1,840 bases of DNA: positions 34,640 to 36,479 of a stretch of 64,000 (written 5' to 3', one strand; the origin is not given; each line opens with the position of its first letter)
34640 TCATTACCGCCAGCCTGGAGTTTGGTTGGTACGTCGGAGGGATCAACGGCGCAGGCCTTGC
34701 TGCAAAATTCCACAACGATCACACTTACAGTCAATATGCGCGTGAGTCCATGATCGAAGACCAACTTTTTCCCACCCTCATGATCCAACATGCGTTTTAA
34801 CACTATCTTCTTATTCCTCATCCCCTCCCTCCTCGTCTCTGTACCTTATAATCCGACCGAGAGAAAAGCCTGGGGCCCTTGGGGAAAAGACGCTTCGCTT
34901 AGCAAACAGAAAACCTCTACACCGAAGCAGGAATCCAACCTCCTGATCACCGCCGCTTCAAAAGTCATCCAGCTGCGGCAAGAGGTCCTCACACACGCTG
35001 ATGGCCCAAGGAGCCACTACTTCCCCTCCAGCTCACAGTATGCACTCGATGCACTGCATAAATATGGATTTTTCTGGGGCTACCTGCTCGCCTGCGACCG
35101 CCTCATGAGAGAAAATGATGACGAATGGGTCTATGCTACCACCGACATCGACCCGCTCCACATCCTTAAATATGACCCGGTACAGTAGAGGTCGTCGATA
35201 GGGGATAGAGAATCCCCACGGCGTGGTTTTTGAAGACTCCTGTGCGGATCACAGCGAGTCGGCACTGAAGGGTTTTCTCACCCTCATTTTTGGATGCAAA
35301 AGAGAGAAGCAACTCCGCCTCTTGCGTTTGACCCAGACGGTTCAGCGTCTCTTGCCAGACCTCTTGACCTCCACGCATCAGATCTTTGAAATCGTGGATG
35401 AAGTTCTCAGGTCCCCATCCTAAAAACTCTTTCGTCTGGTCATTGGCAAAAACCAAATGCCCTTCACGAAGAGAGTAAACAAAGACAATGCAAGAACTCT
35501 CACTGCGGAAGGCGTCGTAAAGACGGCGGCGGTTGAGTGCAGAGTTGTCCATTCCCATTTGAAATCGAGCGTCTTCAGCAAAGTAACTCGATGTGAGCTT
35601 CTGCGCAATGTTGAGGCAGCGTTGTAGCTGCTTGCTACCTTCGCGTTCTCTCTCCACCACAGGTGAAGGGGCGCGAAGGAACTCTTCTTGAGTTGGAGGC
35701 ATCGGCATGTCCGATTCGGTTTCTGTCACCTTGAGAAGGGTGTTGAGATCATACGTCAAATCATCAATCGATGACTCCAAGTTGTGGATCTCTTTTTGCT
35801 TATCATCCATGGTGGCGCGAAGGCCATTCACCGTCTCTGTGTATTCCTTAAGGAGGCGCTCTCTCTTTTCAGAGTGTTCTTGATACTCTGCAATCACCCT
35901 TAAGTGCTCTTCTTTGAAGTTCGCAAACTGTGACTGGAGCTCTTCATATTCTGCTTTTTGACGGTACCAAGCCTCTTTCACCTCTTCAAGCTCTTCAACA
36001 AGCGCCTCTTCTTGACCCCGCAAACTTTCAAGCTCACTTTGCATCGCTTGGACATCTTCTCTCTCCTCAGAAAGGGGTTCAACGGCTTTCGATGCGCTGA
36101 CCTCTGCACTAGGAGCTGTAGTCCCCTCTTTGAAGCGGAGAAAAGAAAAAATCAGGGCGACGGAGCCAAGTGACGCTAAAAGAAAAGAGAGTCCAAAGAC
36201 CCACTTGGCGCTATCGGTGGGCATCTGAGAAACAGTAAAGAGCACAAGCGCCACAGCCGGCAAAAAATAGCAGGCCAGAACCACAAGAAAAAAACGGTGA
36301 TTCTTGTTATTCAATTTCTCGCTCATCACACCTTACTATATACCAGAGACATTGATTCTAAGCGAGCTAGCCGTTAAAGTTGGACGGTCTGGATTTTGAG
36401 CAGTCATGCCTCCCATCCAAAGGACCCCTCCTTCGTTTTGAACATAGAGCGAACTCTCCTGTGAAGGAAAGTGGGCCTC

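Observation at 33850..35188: TPR-like lipoprotein and a cysteine-less YidD-like protein translationally coupled to the secretin: a candidate pilotin/assembly module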

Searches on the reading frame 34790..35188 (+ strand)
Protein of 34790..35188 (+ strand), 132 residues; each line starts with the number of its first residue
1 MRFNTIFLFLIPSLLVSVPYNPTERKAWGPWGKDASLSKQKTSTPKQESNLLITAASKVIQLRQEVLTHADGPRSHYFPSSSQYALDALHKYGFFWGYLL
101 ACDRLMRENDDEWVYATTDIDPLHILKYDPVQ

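Call 3: search_protein_families(library=pfam, proteins=[window:34790-35188:+], max_evalue=1)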
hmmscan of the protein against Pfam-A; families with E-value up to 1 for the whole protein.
window:34790-35188:+ (132 aa): 1 family
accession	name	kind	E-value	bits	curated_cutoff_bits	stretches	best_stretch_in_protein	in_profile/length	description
PF01809.23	YidD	-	5.7e-09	36.1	27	1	57-107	5-55/67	Putative membrane protein insertion efficiency factor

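Call 4: search_protein_families(library=ncbifam, proteins=[window:34790-35188:+], max_evalue=1)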
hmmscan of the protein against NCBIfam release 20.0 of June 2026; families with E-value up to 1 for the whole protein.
window:34790-35188:+ (132 aa): 1 family
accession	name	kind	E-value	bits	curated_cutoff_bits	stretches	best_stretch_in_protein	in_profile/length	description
TIGR00278.2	TIGR00278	equivalog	4.4e-12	45.7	40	1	55-113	3-62/64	membrane protein insertion efficiency factor YidD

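Call 17: find_homologous_proteins(query=window:34790-35188:+, max_evalue=0.001)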
Query window:34790-35188:+ (132 aa): 752 proteins with E <= 0.001 among 760 candidates; the best 120 are listed.
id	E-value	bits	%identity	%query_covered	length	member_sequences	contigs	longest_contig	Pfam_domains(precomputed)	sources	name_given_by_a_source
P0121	2.4e-58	214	99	73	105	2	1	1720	-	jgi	-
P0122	1.2e-30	124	57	77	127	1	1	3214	PF01809.24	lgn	-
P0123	2.9e-30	123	55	77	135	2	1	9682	PF01809.24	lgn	-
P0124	3.2e-30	123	49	94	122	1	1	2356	PF01809.24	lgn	-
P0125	4.1e-30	122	55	77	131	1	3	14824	PF01809.24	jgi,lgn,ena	jgi:putative component of membrane protein insertase Oxa1/YidC/SpoIIIJ protein YidD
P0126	6.2e-30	122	54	78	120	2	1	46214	PF01809.24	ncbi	-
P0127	1.1e-29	121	51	77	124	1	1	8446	PF01809.24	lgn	-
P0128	1.4e-29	121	55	78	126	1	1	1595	PF01809.24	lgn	-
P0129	1.6e-29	120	54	78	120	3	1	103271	PF01809.24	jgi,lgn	-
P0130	2.0e-29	120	57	77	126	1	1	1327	PF01809.24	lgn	-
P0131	2.1e-29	120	48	95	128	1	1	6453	PF01809.24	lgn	-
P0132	2.2e-29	120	50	95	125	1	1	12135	PF01809.24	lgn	-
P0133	5.8e-29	119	52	89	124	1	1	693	PF01809.24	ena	-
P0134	5.8e-29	119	52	93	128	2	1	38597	PF01809.24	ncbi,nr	ncbi:MAG: membrane protein insertion efficiency factor YidD [Parachlamydiaceae bacterium]|nr:membran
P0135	6.3e-29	118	52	78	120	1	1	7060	PF01809.24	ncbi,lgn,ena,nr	ncbi:MAG: putative membrane protein insertion efficiency factor [Chlamydiae bacterium]|nr:putative m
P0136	6.4e-29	118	52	78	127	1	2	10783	PF01809.24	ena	-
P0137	9.9e-29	118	55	83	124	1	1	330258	PF01809.24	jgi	jgi:putative component of membrane protein insertase Oxa1/YidC/SpoIIIJ protein YidD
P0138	1.1e-28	118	53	77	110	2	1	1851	PF01809.24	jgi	-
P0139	1.1e-28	118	48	92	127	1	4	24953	PF01809.24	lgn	-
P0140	1.1e-28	118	47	99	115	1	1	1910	PF01809.24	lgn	-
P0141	1.4e-28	117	52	77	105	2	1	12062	PF01809.24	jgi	-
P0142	1.7e-28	117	52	78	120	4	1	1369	PF01809.24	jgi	-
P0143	1.9e-28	117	53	80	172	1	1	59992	PF01809.24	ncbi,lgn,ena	-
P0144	2.1e-28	117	55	77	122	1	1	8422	PF01809.24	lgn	-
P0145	2.3e-28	117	48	92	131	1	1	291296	PF01809.24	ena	-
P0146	2.6e-28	116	43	100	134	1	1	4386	PF01809.24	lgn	-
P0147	3.1e-28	116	58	70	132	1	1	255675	PF01809.24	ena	-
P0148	3.4e-28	116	53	77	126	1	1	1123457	PF01809.24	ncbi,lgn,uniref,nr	ncbi:membrane protein insertion efficiency factor YidD [Parachlamydia sp. AcF125]|uniref:membrane pr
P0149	4.1e-28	116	56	77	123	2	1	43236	PF01809.24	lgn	-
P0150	4.2e-28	116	50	99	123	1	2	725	PF01809.24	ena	-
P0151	4.4e-28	116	51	99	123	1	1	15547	PF01809.24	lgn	-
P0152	4.5e-28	116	54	77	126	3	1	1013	PF01809.24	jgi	jgi:putative component of membrane protein insertase Oxa1/YidC/SpoIIIJ protein YidD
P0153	4.6e-28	116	45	98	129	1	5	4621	PF01809.24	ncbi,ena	-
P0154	5.3e-28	116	50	96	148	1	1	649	PF01809.24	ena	-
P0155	5.6e-28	115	53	77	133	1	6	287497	PF01809.24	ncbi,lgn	ncbi:MAG: membrane protein insertion efficiency factor YidD [Parachlamydiaceae bacterium]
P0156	6.2e-28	115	55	77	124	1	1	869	PF01809.24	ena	-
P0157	6.5e-28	115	47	100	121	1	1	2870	PF01809.24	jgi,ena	-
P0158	6.5e-28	115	48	100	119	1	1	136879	PF01809.24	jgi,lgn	-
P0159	6.9e-28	115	49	90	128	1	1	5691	PF01809.24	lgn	-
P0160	8.5e-28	115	52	77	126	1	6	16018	PF01809.24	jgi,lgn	jgi:uncharacterized protein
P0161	9.1e-28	115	53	77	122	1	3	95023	PF01809.24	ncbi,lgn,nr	ncbi:MAG: membrane protein insertion efficiency factor YidD [Rhabdochlamydiaceae bacterium]|nr:membr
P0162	9.4e-28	115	53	77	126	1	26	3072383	PF01809.24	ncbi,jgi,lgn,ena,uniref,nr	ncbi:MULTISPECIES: membrane protein insertion efficiency factor YidD [Parachlamydia]|jgi:putative co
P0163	9.4e-28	115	48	96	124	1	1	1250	PF01809.24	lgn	-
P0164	9.5e-28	115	51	83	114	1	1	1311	PF01809.24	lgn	-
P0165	9.7e-28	115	50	77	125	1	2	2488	PF01809.24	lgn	-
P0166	1.1e-27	114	55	77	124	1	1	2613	PF01809.24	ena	-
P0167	1.2e-27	114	53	78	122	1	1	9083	PF01809.24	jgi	jgi:putative component of membrane protein insertase Oxa1/YidC/SpoIIIJ protein YidD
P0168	1.2e-27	114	46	100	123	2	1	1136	PF01809.24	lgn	-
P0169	1.2e-27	114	53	77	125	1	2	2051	PF01809.24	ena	-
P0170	1.3e-27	114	51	79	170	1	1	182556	PF01809.24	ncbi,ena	-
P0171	1.4e-27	114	51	77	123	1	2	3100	PF01809.24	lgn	-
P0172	1.4e-27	114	53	77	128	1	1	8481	PF01809.24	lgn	-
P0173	1.4e-27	114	51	78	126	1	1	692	PF01809.24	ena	-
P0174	1.4e-27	114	47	95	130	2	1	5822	PF01809.24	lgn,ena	-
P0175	1.6e-27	114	53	78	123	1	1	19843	PF01809.24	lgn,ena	-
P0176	1.6e-27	114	46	100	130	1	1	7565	PF01809.24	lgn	-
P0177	1.6e-27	114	53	77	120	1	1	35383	PF01809.24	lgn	-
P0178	1.6e-27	114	51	80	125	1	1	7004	PF01809.24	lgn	-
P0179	1.7e-27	114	54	77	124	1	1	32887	PF01809.24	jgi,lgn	-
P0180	1.8e-27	114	51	77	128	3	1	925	PF01809.24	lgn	-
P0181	1.9e-27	114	50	96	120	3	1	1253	PF01809.24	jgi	jgi:uncharacterized protein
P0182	2.0e-27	114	52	77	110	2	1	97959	PF01809.24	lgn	-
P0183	2.1e-27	114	54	78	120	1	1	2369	PF01809.24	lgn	-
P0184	2.2e-27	113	51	79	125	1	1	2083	PF01809.24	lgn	-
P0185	2.2e-27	113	53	77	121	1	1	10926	PF01809.24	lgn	-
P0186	2.4e-27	113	52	77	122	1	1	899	PF01809.24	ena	-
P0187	2.4e-27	113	54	77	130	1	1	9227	PF01809.24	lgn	-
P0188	2.4e-27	113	55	77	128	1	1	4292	PF01809.24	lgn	-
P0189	2.5e-27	113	48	99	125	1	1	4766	PF01809.24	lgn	-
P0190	2.6e-27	113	52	77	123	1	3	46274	PF01809.24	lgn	-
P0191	2.8e-27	113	53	77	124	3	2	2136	PF01809.24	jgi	jgi:putative component of membrane protein insertase Oxa1/YidC/SpoIIIJ protein YidD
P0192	3.3e-27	113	55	77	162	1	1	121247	PF01809.24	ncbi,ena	-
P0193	3.4e-27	113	52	77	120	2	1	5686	PF01809.24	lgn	-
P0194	3.5e-27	113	53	77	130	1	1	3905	PF01809.24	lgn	-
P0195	3.5e-27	113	52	78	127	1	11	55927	PF01809.24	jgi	jgi:uncharacterized protein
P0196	3.6e-27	113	52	78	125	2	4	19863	PF01809.24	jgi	jgi:uncharacterized protein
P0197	3.7e-27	113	51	93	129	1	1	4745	PF01809.24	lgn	-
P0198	3.8e-27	113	47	97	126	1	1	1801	PF01809.24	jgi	jgi:hypothetical protein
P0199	3.9e-27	113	52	77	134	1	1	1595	PF01809.24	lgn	-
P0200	3.9e-27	113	53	80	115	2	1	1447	PF01809.24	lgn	-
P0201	4.0e-27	113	53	77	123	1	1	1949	PF01809.24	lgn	-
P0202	4.2e-27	113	51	78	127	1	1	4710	PF01809.24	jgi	-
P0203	4.3e-27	113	53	77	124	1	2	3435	PF01809.24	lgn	-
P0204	4.4e-27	113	51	78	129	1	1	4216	PF01809.24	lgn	-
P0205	4.5e-27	112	45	98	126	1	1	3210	PF01809.24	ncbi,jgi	jgi:putative component of membrane protein insertase Oxa1/YidC/SpoIIIJ protein YidD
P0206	4.8e-27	112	53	77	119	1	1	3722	PF01809.24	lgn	-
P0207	5.0e-27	112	54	78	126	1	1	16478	PF01809.24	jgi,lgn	-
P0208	5.1e-27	112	53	77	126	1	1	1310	PF01809.24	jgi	jgi:putative component of membrane protein insertase Oxa1/YidC/SpoIIIJ protein YidD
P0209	5.1e-27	112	54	77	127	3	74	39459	PF01809.24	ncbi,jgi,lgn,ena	-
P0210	5.1e-27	112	45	99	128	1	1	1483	PF01809.24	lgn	-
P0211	5.3e-27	112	51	78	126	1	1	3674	PF01809.24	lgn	-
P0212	5.7e-27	112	55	77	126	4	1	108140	PF01809.24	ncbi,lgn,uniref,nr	ncbi:Uncharacterized protein PRO82_001513 [Candidatus Protochlamydia amoebophila]|uniref:membrane pr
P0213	5.7e-27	112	52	80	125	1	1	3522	PF01809.24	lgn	-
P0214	5.8e-27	112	53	77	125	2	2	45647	PF01809.24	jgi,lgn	jgi:hypothetical protein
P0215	5.9e-27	112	55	77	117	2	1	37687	PF01809.24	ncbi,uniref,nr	ncbi:membrane protein insertion efficiency factor YidD [Candidatus Protochlamydia amoebophila]|unire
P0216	6.0e-27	112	50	77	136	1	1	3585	PF01809.24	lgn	-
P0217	6.2e-27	112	45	100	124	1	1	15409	PF01809.24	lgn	-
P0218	6.9e-27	112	49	77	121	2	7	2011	PF01809.24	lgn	-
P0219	7.0e-27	112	52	78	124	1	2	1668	PF01809.24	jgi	jgi:putative component of membrane protein insertase Oxa1/YidC/SpoIIIJ protein YidD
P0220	7.6e-27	112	53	77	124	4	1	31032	PF01809.24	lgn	-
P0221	8.0e-27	112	52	77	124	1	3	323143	PF01809.24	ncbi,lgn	-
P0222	8.1e-27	112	56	77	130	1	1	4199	PF01809.24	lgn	-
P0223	8.4e-27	112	51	77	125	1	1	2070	PF01809.24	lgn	-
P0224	8.4e-27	112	48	100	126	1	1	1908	PF01809.24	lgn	-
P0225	8.4e-27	112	51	77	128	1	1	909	PF01809.24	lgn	-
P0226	8.6e-27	112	53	77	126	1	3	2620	PF01809.24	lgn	-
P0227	8.8e-27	112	46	95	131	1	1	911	PF01809.24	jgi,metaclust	metaclust:\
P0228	9.0e-27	112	50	77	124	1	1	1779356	PF01809.24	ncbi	-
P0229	9.0e-27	112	50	78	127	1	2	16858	PF01809.24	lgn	-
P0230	9.1e-27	111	51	77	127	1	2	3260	PF01809.24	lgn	-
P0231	9.3e-27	111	53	77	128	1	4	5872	PF01809.24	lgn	-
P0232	9.4e-27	111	51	80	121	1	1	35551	PF01809.24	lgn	-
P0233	9.5e-27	111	51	77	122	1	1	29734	PF01809.24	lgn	-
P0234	9.9e-27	111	48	100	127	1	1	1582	PF01809.24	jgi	jgi:hypothetical protein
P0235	9.9e-27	111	52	77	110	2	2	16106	PF01809.24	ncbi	-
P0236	9.9e-27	111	54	77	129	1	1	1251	PF01809.24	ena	-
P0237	1.1e-26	111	52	78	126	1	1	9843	PF01809.24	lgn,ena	-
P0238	1.2e-26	111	52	77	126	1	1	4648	PF01809.24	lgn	-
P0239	1.2e-26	111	52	77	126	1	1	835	PF01809.24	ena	-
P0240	1.2e-26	111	51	78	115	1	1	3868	PF01809.24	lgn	-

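Call 34: predict_structure(alignment_id=A3)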
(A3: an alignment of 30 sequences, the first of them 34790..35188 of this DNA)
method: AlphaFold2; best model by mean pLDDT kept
length: 132 residues; sequences in the alignment: 30
mean_pLDDT: 73.1   pTM: 0.55
mean pLDDT of the five models: 73.1, 72.2, 69.5, 64.3, 63.9
residues with pLDDT >= 90: 11; 70-90: 66; 50-70: 52; < 50: 3
segments of 3 or more residues with pLDDT < 50: none
pLDDT, mean of each block of 10 residues (from residue 1): 82 74 59 56 78 92 78 60 86 86 69 71 64 43
secondary structure, 60 per line:
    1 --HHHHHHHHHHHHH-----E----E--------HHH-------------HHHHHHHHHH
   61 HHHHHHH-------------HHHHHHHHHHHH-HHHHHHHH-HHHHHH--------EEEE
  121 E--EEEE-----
elements in order: H3-15 H51-67 H81-92 H94-101 H103-108 E117-121 E124-127

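Call 42: search_solved_structures(query=A3, max_evalue=10)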
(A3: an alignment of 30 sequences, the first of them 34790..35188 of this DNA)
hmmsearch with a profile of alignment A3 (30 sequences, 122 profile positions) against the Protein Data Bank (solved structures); distinct sequences matched with E-value up to 10: 1.
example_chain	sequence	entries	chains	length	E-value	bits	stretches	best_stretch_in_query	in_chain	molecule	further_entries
5lec_A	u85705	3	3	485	1.9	11.6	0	95-113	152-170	DDD_D12_12_D12_12_D12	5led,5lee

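Call 70: fold_search(model_id=the predicted structure, library=pdb)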
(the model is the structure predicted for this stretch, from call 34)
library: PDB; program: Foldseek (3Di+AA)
matches with E <= 10: 9; with E <= 0.001: 0
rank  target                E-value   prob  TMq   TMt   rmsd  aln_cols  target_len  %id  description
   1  1yww_MODEL_1_A        4.2e+00  0.06  0.18  0.31  10.9        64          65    9  NMR structure of P. aeruginosa protein PA4738: Northeast Structural Genomics Consortium target PaP2 (released 2005-03-29)
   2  8b6f_A6               6.6e+00  0.03  0.16  0.11  14.3        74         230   16  Cryo-EM structure of NADH:ubiquinone oxidoreductase (complex-I) from respiratory supercomplex of Tetrahymena thermoph (released 2023-03-29)
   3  6dka_A                7.0e+00  0.02  0.20  0.13  11.1        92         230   11  Yeast Ddi2 Cyanamide Hydratase (released 2019-05-08)
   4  4v8p_BN               7.5e+00  0.06  0.23  0.18   5.5        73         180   11  T.thermophila 60S ribosomal subunit in complex with initiation factor 6. (released 2014-07-09)
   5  8ip8_JA               7.9e+00  0.08  0.23  0.18   4.8        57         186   12  Wheat 80S ribosome stalled on AUG-Stop boron dependently (released 2024-02-21)
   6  6dka_E                8.9e+00  0.02  0.20  0.13   9.8        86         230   10  Yeast Ddi2 Cyanamide Hydratase (released 2019-05-08)
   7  8yti_U                8.9e+00  0.02  0.18  0.25  13.9        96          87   12  Crystal Structure of Nucleosome-H1x Linker Histone Assembly (sticky-169a DNA fragment) (released 2024-04-03)
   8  8csp_1                1.0e+01  0.02  0.21  0.13  16.8       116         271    9  Human mitochondrial small subunit assembly intermediate (State A) (released 2022-12-14)
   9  5uum_A                1.0e+01  0.01  0.14  0.12  13.4        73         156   20  Human Mcl-1 in complex with a Bfl-1-specific selected peptide (released 2017-06-21)

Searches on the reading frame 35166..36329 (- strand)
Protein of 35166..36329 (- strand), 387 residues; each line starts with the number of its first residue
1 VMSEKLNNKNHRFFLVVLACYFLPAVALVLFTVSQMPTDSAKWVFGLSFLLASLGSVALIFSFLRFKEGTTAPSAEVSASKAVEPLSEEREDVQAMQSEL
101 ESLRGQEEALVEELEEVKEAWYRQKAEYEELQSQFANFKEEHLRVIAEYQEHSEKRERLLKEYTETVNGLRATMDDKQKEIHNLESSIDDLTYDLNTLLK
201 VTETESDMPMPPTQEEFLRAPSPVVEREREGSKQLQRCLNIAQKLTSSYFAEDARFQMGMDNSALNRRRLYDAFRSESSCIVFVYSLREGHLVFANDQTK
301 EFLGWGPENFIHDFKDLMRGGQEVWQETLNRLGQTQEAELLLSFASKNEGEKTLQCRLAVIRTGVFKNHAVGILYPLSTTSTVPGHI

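Call 3: search_protein_families(library=pfam, proteins=[window:35166-36329:-], max_evalue=1)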
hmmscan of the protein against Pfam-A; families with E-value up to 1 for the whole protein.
window:35166-36329:- (387 aa): 45 families (the best 25 are shown)
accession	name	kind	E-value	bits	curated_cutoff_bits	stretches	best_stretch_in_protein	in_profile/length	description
PF18095.7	PAS_12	-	3.4e-40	137.5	22.6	1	229-376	3-153/153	UPF0242 C-terminal PAS-like domain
PF06785.16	UPF0242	-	2.7e-25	90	33.5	1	13-201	4-193/194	Uncharacterised protein family (UPF0242) N-terminus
PF00038.26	Filament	-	4.2e-05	23.8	40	2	76-151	209-288/313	Intermediate filament protein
PF07926.17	TPR_MLP1_2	-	6.5e-05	23.4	36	1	79-134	52-107/129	TPR/MLP1/MLP2-like protein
PF16331.10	TolA_bind_tri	-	0.00026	21.5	30.1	1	88-139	22-70/76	TolA binding protein trimerisation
PF16888.10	YwqH-like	-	0.0011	19.7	33.7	1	87-198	2-114/123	YwqH-like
PF17078.10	SHE3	-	0.0018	18.4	30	1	89-200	99-210/228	SWI5-dependent HO expression protein 3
PF04799.18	Fzo_mitofusin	-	0.0029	17.5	27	1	122-203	59-136/161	fzo-like conserved region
PF05384.16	DegS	-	0.014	15.3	27.6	1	89-188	25-121/159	Sensor protein DegS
PF03999.17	MAP65_ASE1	-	0.014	14.6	26.9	1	80-205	67-189/477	Microtubule associated protein (MAP65/ASE1 family)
PF14932.11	HAUS-augmin3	-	0.02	14.9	29.4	1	81-186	57-161/260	HAUS augmin-like complex subunit 3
PF13870.11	CCDC113_CCDC96_CC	-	0.021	15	31.6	1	86-193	79-173/177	CCDC113/CCDC96, coiled-coil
PF10186.14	ATG14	-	0.025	14.1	33.2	1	86-200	21-118/347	Vacuolar sorting 38 and autophagy-related subunit 14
PF08702.15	Fib_alpha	-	0.028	15.1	29.9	1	90-191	34-128/143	Fibrinogen alpha/beta chain family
PF04859.17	DUF641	-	0.036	14.8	27.6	1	107-193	43-119/127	Plant protein of unknown function (DUF641)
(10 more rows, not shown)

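Call 4: search_protein_families(library=ncbifam, proteins=[window:35166-36329:-], max_evalue=1)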
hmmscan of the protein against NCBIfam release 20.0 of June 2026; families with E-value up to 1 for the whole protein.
window:35166-36329:- (387 aa): 35 families (the best 25 are shown)
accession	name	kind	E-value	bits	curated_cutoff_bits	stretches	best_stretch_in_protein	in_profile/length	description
NF045487.1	ASRP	equivalog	1.8e-07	30.2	300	1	81-197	331-444/593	archaea-specific SMC-related protein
TIGR02168.1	SMC_prok_B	equivalog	4e-05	21.6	567.35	1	83-200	238-358/1181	chromosome segregation protein SMC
TIGR02169.1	SMC_prok_A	equivalog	0.00032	18.5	729.4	1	86-198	388-778/1165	chromosome segregation protein SMC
NF003034.1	PRK03918.1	equivalog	0.00087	17.4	700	1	80-205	227-347/878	DNA double-strand break repair ATPase Rad50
NF006543.0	PRK09039.1-2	equivalog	0.0011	18.8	305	1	86-203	56-169/350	peptidoglycan -binding protein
TIGR04523.1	Mplasa_alph_rch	subfamily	0.0014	16.7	270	1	86-194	400-504/745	helix-rich protein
NF033885.1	conj_TraP_IncI1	equivalog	0.0019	18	135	1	132-199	74-141/217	conjugal transfer protein TraP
NF041034.1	Rad50_Sulf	equivalog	0.0023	15.9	1000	1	94-205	467-651/872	DNA double-strand break repair ATPase Rad50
NF041035.1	Rad50_Halo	equivalog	0.0027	16.2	1000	1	77-203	461-589/883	DNA double-strand break repair ATPase Rad50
NF051442.1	NheB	equivalog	0.003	16.7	500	1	92-167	314-389/398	non-hemolytic enterotoxin subunit B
TIGR04211.1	SH3_and_anchor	equivalog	0.0031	17.1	65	1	95-192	63-159/198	TIGR04211 family SH3 domain-containing protein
TIGR00414.1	serS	equivalog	0.0033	16.5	301.65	1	88-198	6-116/418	serine--tRNA ligase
NF045780.1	TrlF_fam_ATP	equivalog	0.0042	15.8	350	1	88-196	599-707/944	TrlF family AAA-like ATPase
NF002572.0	PRK02224.1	equivalog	0.0052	15.1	1087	1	76-194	460-573/888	DNA double-strand break repair ATPase Rad50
NF041751.2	sbcc_Staph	equivalog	0.016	13.1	920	1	82-198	591-708/1007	exonuclease subunit SbcC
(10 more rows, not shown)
